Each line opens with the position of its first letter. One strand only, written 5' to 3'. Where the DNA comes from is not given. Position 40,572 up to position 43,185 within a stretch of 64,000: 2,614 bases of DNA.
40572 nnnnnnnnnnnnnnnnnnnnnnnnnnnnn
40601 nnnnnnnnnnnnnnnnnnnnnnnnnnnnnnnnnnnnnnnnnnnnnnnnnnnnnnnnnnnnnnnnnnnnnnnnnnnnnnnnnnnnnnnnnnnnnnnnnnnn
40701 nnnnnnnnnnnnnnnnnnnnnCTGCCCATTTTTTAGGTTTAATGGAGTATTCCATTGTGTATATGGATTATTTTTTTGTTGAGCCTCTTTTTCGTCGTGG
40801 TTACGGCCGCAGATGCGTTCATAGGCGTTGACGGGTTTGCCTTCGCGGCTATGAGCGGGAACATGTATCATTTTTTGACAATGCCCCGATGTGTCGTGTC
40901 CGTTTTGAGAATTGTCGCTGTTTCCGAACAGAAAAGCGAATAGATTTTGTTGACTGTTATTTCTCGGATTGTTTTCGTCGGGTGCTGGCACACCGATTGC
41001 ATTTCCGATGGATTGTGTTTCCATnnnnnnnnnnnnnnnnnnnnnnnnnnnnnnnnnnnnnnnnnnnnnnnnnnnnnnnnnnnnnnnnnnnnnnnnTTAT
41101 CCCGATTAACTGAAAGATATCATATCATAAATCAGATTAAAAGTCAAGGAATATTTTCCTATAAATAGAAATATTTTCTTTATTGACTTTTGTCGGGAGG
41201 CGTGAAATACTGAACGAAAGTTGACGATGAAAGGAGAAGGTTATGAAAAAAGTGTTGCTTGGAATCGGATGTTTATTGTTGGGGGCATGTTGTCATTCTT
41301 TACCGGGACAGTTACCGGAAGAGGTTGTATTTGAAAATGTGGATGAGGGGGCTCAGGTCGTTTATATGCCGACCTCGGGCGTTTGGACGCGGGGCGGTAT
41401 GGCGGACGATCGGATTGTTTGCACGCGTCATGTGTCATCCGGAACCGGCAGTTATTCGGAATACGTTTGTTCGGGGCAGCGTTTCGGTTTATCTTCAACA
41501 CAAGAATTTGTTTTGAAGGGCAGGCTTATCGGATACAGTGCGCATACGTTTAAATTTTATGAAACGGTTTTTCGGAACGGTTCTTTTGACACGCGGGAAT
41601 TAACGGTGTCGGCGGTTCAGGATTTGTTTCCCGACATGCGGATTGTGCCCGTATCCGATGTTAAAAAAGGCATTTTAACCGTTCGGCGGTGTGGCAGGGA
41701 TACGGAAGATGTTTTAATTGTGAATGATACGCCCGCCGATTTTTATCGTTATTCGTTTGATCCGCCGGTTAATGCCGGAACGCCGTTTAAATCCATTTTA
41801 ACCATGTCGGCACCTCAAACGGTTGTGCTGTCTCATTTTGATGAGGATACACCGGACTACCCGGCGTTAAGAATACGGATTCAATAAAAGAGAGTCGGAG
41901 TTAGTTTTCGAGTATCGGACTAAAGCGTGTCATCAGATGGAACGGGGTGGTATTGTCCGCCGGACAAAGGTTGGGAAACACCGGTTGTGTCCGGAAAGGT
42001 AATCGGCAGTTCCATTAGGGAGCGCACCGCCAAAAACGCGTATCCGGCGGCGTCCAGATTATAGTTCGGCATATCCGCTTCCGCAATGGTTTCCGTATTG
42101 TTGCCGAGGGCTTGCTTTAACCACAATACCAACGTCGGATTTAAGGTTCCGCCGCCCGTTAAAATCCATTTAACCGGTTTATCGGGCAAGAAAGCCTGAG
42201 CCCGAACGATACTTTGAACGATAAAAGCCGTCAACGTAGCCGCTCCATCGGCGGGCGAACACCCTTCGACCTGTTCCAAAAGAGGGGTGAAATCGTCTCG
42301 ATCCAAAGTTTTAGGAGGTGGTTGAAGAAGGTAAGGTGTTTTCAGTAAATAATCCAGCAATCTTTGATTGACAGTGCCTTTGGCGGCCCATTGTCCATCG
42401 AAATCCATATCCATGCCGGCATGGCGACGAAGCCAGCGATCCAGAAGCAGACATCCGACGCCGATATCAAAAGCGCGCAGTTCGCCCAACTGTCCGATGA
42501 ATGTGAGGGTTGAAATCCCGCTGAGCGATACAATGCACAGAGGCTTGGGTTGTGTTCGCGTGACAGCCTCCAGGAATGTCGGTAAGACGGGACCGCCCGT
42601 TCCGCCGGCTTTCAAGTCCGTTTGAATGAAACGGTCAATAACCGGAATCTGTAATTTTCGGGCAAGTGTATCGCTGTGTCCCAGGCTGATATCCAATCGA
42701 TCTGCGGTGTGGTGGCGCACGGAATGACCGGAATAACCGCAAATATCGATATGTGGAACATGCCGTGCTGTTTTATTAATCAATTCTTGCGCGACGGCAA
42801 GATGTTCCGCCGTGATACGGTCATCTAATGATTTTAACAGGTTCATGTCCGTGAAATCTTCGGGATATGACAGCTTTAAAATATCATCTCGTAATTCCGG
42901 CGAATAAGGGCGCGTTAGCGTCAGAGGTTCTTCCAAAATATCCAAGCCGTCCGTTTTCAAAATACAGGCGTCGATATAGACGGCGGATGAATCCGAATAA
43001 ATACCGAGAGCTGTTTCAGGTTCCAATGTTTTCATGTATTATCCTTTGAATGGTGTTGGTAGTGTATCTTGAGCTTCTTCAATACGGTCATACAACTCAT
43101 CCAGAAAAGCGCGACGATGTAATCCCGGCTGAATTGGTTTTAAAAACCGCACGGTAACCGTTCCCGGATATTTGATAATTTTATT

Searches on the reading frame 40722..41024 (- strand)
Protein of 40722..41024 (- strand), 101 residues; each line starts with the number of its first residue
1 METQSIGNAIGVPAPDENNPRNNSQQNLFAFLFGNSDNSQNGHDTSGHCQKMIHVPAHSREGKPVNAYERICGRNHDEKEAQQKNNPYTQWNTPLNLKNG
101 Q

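Call 11: find_homologous_proteins(query=window:40722-41024:-, max_evalue=0.001)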
Query seq(101 aa) (101 aa): 2 proteins with E <= 0.001 among 4 candidates.
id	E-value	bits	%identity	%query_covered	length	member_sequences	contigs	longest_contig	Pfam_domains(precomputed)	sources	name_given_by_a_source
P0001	1.8e-43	165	90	81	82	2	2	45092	-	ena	-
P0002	6.3e-42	160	86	84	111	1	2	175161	-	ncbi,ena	-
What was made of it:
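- Tried and rejected: The word-indexed homologue search with the N-domain found two proteins (call 11).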

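Call 14: find_encoding_contigs(protein=P0001, flank=10000, max_places=6)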
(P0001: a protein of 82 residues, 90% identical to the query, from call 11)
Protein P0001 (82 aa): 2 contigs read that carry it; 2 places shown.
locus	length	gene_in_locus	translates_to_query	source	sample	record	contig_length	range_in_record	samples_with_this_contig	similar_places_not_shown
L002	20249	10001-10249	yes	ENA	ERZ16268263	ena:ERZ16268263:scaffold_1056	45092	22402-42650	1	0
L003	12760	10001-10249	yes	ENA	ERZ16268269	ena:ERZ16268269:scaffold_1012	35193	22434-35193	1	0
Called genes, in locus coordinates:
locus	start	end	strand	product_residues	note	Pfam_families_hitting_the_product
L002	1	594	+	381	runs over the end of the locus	PF00535:Glycos_transf_2, PF10111:Glyco_tranf_2_2, PF13641:Glyco_tranf_2_3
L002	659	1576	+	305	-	PF00892:EamA, PF06027:SLC35F (weak), PF03151:TPT (faint), PF00892:EamA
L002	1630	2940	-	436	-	PF00919:UPF0004, PF04055:Radical_SAM, PF01938:TRAM (weak)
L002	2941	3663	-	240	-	PF08238:Sel1 (faint)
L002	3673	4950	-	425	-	PF13717:Zn_ribbon_4, PF13719:Zn_ribbon_5 (weak)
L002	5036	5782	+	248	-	PF00005:ABC_tran, PF13304:AAA_21 (faint)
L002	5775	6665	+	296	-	-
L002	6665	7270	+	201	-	PF02698:DUF218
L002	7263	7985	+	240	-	PF01553:Acyltransferase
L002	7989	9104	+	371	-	PF03702:AnmK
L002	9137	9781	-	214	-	-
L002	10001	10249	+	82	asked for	-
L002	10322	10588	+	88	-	PF00277:SAA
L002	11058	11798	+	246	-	PF10908:Tlde1_dom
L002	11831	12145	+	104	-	-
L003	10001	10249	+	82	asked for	-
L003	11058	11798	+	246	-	PF10908:Tlde1_dom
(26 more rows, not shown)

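Call 19: find_related_loci(query=A2, collection=genome_contigs, flank=10000)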
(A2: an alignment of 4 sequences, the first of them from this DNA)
Query A2 (91 aa) in genome_contigs; peptide patterns used: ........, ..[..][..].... (x = any residue, [..] = any of these).
47 stretches matched a pattern; 1 encode a relative of the query (tblastn E <= 1e-3); 1 distinct loci.
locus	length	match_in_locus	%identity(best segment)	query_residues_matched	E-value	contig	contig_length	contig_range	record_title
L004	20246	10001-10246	62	1-85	1e-33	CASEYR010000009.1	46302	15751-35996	uncultured Alphaproteobacteria bacterium isolate B5_L1_362362_idba_bin.105 genome assembly, contig: B5_L1_362362_idba_bi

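Call 24: search_solved_structures(query=L004:9986-10909:+, max_evalue=1, show_alignments=1)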
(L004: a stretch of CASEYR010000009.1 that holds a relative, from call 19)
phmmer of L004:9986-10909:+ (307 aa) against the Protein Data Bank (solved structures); distinct sequences matched with E-value up to 1: 0.

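Call 25: search_protein_families(library=ncbifam, max_evalue=0.1, proteins=[L004:9986-10909:+])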
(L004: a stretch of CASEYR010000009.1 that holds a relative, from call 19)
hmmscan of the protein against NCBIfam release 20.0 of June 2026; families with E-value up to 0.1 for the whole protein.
L004:9986-10909:+ (307 aa): 0 families

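Call 32: search_protein_representatives(alignment_id=A2)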
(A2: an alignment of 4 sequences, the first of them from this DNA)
Query: 4 sequences, 93 profile positions. Proteins with E-value up to 0.001 (for the whole library): 16; up to 1e-10: 9; up to 1e-30: 4. The best 16 are listed.
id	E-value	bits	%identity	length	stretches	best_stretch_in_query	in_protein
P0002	9.0e-52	189.5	-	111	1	1-92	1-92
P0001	6.4e-49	180.4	-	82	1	1-82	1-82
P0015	6.0e-48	177.2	-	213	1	1-90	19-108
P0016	4.6e-35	136.0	-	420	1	1-92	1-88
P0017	3.5e-30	120.3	-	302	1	1-91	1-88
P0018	7.9e-21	90.3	-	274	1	36-91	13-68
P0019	2.4e-15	72.7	-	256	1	24-90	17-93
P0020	8.1e-14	67.9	-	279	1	40-92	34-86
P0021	7.8e-13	64.7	-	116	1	41-91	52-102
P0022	1.2e-10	57.7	-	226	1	20-77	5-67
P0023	1.1e-08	51.4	-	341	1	34-91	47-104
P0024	6.9e-08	48.9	-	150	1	51-91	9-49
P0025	3.6e-07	46.6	-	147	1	42-79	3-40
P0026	5.1e-05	39.7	-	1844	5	27-82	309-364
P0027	6.2e-05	39.4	-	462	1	49-84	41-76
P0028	6.6e-04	36.1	-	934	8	32-70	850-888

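Call 36: search_protein_families(library=pfam, max_evalue=0.01, proteins=[P0015, P0017, P0018, P0019, P0020, P0022, P0023, P0026, P0027, P0028])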
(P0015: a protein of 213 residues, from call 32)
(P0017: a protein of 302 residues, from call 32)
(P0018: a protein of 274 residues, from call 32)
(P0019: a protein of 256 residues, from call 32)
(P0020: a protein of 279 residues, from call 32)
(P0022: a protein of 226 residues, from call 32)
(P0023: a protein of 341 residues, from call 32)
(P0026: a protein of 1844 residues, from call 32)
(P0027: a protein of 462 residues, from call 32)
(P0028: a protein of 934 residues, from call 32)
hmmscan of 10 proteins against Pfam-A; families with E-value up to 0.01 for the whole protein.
P0015 (213 aa): 1 family
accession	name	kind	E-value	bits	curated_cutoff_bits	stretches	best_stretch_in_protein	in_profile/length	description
PF00277.23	SAA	-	2e-17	63.9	30.8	1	117-213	12-102/102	Serum amyloid A protein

P0017 (302 aa): 0 families

P0018 (274 aa): 1 family
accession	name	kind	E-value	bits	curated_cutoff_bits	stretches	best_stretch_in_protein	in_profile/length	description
PF07435.16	YycH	-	0.002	17.6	27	1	64-117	267-322/438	YycH protein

P0019 (256 aa): 2 families
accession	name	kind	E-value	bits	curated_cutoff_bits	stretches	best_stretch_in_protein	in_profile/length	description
PF10908.13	Tlde1_dom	-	4e-10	40.6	30.1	1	135-245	6-108/120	Tlde1 domain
PF03734.19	YkuD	-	1.5e-09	39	23.4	1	119-246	12-141/146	L,D-transpeptidase catalytic domain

P0020 (279 aa): 1 family
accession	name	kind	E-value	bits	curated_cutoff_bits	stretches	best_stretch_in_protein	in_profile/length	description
PF00959.24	Phage_lysozyme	-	3.7e-06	27.7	22.3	1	103-265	3-113/125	Phage lysozyme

P0022 (226 aa): 1 family
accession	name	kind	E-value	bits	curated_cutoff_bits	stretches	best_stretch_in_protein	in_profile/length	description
PF00277.23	SAA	-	3.5e-17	63.1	30.8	1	109-226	3-102/102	Serum amyloid A protein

P0023 (341 aa): 1 family
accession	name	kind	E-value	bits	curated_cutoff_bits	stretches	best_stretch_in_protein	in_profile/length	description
PF00959.24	Phage_lysozyme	-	0.00011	22.9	22.3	0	153-190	3-38/125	Phage lysozyme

P0026 (1844 aa): 23 families
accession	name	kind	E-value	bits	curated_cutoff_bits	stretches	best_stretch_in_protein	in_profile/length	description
PF13414.12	TPR_11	-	1e-205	665.7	26.8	24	504-541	1-38/42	TPR repeat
PF00515.34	TPR_1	-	1.2e-184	591.9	27.8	23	55-88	1-34/34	Tetratricopeptide repeat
PF13181.12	TPR_8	-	4e-163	516.4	25.7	23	55-88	1-34/34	Tetratricopeptide repeat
PF13432.12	TPR_16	-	3.8e-120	392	32.7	13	264-327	2-65/65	Tetratricopeptide repeat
PF13431.12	TPR_17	-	9.9e-120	381.5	24.4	19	587-620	1-34/34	Tetratricopeptide repeat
PF07719.23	TPR_2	-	1.4e-109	349.7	27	21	599-632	1-34/34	Tetratricopeptide repeat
PF13371.12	TPR_9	-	4.5e-84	276.9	35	14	511-567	9-65/73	Tetratricopeptide repeat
PF13424.12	TPR_12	-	7.8e-77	253.9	30.1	16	361-425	3-75/77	Tetratricopeptide repeat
PF13428.12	TPR_14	-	2.9e-74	238.1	23.5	0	266-299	8-41/44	Tetratricopeptide repeat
PF14559.12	TPR_19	-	3.6e-45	152.6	25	15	578-634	4-60/68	Tetratricopeptide repeat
PF23914.1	TPR_CcmH_CycH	-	2.2e-40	138.5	42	4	369-463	58-155/158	Cytochrome c-type biogenesis protein H TPR domain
PF13176.12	TPR_7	-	1.1e-38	128.5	27.9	0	500-533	2-35/36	Tetratricopeptide repeat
PF24726.1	DUF7678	-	4.2e-32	110.4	27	0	748-772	37-61/72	Domain of unknown function (DUF7678)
PF03704.23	BTAD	-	1.6e-31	110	22.1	1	599-660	62-123/146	Bacterial transcriptional activator domain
PF13174.12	TPR_6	-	1.4e-30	104.2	26.3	0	600-628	1-29/33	Tetratricopeptide repeat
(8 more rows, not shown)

P0027 (462 aa): 1 family
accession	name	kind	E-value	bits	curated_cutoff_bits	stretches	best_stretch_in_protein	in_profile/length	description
PF01471.23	PG_binding_1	-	3.8e-07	30.6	23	1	139-186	4-47/57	Putative peptidoglycan binding domain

P0028 (934 aa): 1 family
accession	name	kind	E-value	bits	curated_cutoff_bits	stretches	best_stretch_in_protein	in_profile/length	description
PF05210.18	Sprouty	-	0.00043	21.1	25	0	755-787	44-76/116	Sprouty protein (Spry)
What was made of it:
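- On Tlde1 effector family (Pfam PF10908): The relative P0019 also hits YkuD (call 36).
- On GH24 / T4-lysozyme-like muramidase (Pfam PF00959): Its aligned relatives P0020 (27.7 bits) and P0023 (22.9 bits) pass the 22.3-bit cut-off (call 36).
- Tox3 relatives P0020 and P0023 pass the Pfam Phage_lysozyme threshold (call 36).
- Tried and rejected: I rejected two of them as spurious: a TPR protein, and a 934-aa protein with eight short matched stretches (calls 32, 36).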

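Call 78: search_solved_structures(query=A8, max_evalue=10, show_alignments=2)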
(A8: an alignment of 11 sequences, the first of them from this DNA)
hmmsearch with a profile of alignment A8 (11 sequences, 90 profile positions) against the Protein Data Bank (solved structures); distinct sequences matched with E-value up to 10: 0.
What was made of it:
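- Tried and rejected: A PDB profile search with the N-domain gave no hits even at E 10 (call 78).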

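Call 79: find_related_loci(query=A8, collection=metagenome_contigs, flank=5000)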
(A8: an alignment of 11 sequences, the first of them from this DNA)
Query A8 (91 aa) in metagenome_contigs; peptide patterns used: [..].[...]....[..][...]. (x = any residue, [..] = any of these).
35 stretches matched a pattern, but none encodes a relative of the query by tblastn (E <= 1e-3).
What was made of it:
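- Tried and rejected: The JGI metagenome scan with the N-domain found none (call 79).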

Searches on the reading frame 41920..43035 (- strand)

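Call 6: search_protein_families(library=pfam, max_evalue=0.01, proteins=[window:41920-43035:-])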
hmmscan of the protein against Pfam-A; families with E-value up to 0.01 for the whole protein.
window:41920-43035:- (371 aa): 1 family
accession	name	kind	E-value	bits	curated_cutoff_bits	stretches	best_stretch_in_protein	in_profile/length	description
PF03702.20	AnmK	-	2.5e-51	175.3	24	1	9-362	3-364/367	Anhydro-N-acetylmuramic acid kinase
